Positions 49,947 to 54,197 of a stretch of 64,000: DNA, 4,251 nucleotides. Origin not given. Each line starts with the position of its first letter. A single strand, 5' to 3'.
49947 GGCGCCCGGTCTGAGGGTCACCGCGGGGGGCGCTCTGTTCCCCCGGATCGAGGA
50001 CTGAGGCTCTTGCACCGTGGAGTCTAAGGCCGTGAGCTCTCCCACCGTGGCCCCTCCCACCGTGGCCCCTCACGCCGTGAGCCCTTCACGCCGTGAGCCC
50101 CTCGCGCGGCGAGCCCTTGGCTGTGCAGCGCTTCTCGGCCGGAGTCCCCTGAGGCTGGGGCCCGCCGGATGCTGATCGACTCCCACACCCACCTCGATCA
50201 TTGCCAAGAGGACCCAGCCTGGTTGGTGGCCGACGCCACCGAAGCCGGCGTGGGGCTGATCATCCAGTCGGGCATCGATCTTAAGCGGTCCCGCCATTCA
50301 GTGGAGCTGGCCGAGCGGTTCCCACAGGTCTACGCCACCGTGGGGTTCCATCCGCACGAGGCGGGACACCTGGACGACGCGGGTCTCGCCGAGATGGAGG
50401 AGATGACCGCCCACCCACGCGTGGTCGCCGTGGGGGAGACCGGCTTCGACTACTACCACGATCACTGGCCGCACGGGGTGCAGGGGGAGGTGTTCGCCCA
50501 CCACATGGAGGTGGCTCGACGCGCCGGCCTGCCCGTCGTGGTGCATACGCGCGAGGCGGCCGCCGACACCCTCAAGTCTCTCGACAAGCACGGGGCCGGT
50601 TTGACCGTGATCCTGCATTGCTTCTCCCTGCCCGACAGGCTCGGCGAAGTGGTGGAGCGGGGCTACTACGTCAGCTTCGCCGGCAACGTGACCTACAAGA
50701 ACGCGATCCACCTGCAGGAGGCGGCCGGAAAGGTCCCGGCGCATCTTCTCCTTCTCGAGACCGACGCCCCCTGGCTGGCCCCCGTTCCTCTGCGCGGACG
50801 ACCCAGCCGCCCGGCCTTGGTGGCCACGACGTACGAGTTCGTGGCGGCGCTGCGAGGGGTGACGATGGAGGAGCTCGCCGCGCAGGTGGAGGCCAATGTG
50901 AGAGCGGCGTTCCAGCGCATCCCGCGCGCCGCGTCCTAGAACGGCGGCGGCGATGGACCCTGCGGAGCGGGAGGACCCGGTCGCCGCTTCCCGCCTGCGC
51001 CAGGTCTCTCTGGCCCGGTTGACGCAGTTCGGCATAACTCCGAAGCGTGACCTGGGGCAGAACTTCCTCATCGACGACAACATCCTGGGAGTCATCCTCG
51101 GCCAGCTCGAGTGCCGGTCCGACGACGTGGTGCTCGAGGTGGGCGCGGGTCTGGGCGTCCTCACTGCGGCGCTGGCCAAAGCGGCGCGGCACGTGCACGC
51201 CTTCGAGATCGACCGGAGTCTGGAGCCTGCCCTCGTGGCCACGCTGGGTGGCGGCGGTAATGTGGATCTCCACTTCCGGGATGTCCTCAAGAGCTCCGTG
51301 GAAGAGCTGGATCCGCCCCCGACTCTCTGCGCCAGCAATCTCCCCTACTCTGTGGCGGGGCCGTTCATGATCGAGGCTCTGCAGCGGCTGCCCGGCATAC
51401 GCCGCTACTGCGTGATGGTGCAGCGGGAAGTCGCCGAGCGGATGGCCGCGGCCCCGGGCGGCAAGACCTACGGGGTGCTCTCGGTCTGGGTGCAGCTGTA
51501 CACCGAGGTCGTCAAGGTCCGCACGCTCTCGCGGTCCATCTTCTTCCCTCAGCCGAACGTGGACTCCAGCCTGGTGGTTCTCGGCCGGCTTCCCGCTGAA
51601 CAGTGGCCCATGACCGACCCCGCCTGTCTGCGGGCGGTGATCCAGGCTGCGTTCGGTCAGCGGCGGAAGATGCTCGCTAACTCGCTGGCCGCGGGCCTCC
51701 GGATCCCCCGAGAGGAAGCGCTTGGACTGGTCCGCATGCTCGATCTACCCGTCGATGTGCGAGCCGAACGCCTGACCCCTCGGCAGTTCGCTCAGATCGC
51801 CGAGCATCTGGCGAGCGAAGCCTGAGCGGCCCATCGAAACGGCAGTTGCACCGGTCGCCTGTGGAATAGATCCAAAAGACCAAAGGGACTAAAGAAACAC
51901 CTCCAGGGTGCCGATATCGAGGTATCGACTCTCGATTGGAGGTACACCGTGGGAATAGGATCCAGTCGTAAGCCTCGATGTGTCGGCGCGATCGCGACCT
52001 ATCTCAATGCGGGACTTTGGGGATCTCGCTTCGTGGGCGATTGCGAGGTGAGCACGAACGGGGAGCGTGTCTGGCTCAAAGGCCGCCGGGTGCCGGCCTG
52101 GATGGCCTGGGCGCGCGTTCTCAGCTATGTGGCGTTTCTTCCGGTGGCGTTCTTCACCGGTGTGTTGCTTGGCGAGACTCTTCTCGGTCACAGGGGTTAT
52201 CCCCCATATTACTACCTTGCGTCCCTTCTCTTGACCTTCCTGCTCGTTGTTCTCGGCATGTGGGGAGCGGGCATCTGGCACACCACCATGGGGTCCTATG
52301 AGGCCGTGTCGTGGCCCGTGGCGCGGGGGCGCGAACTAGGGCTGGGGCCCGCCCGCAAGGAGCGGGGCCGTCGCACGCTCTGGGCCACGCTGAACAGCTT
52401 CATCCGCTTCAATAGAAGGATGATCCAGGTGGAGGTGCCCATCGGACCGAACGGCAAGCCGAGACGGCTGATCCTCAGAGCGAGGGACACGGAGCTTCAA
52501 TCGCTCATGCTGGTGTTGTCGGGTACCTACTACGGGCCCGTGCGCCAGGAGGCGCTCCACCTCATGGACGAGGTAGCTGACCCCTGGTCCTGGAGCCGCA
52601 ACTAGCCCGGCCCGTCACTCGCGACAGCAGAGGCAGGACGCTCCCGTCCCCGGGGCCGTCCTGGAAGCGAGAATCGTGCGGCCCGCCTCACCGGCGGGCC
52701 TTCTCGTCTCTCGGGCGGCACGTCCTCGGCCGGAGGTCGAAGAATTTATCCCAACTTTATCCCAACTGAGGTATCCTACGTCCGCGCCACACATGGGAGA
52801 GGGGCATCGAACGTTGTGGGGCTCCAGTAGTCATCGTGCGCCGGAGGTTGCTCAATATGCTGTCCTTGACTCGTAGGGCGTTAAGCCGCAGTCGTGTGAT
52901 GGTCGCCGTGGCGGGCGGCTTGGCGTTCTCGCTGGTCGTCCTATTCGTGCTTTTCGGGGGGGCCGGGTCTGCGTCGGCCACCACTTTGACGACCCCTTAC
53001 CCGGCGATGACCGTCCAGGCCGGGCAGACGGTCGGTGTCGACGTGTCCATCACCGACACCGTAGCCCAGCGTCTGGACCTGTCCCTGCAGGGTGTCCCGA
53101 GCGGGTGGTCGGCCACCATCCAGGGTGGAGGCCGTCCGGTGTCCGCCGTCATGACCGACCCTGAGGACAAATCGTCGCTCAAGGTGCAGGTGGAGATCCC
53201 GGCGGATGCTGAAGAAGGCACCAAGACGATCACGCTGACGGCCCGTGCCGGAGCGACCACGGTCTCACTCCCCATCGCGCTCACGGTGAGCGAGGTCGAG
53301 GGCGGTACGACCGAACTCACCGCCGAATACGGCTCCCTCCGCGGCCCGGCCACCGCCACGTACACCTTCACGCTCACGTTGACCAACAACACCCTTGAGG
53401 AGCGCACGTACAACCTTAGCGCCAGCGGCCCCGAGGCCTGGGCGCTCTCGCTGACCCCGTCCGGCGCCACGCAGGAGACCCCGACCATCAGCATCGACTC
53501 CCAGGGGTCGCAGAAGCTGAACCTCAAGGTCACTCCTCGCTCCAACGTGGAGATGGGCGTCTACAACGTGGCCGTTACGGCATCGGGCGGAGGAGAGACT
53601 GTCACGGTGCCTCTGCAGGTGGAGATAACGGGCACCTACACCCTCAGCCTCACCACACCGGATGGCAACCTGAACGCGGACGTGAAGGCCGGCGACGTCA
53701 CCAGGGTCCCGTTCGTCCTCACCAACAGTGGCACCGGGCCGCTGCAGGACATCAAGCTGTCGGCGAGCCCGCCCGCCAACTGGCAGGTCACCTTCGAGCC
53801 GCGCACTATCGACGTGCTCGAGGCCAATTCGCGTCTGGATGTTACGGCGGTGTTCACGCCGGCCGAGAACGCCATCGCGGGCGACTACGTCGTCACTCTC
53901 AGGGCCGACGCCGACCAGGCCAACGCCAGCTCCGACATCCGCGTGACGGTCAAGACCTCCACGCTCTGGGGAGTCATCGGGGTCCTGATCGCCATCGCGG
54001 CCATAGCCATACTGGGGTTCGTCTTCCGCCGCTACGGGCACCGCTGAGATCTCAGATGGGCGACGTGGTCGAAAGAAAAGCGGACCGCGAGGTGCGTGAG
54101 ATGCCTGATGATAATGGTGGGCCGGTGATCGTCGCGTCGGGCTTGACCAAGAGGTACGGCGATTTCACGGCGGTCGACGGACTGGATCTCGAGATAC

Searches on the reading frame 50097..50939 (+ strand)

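Call 23: search_protein_families(library=pfam, proteins=[window:50097-50939:+])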
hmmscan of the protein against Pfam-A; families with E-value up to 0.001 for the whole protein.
window:50097-50939:+ (280 aa): 1 family
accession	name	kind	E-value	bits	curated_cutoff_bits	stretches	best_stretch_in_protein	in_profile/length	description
PF01026.27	TatD_DNase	-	8.9e-72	241.9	27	1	27-273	1-253/253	TatD related DNase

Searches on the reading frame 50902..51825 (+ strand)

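Call 23: search_protein_families(library=pfam, proteins=[window:50902-51825:+])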
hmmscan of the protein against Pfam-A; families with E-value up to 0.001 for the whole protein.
window:50902-51825:+ (307 aa): 1 family
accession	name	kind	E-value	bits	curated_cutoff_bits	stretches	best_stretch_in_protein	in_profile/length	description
PF00398.26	RrnaAD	-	1.9e-48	165.3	24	1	48-303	5-261/263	Ribosomal RNA adenine dimethylase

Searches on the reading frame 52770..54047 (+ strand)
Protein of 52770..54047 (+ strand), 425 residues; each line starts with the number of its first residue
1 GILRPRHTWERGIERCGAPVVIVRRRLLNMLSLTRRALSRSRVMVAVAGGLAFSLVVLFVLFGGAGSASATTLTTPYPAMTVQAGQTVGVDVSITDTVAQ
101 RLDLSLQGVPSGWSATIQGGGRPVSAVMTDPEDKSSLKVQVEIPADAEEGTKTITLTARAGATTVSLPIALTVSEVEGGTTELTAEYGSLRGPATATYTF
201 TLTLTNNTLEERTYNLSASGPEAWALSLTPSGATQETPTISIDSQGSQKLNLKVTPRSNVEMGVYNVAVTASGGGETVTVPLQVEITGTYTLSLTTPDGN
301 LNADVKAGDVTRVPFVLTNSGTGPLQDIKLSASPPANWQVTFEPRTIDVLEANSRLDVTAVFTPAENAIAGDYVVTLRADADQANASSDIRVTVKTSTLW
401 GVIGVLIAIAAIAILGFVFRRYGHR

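Call 23: search_protein_families(library=pfam, proteins=[window:52770-54047:+])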
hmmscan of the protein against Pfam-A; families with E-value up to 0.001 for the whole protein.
window:52770-54047:+ (425 aa): 5 families
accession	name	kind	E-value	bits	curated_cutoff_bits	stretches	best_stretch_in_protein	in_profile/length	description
PF10633.15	NPCBM_assoc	-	2.1e-25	89.1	24.4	2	306-379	2-75/78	NPCBM-associated, NEW3 domain of alpha-galactosidase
PF11614.14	FixG_C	-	3.3e-10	40.6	25.6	1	199-272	34-102/119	IG-like fold at C-terminal of FixG, putative oxidoreductase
PF17766.7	fn3_6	-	3.1e-06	27.7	26.4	0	195-284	16-99/99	Fibronectin type-III domain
PF06280.18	fn3_5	-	3.2e-05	25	27.6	0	197-262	9-86/112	Fn3-like domain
PF02883.26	Alpha_adaptinC2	-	9.1e-05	23.1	27.6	0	308-360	23-75/111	Adaptin C-terminal domain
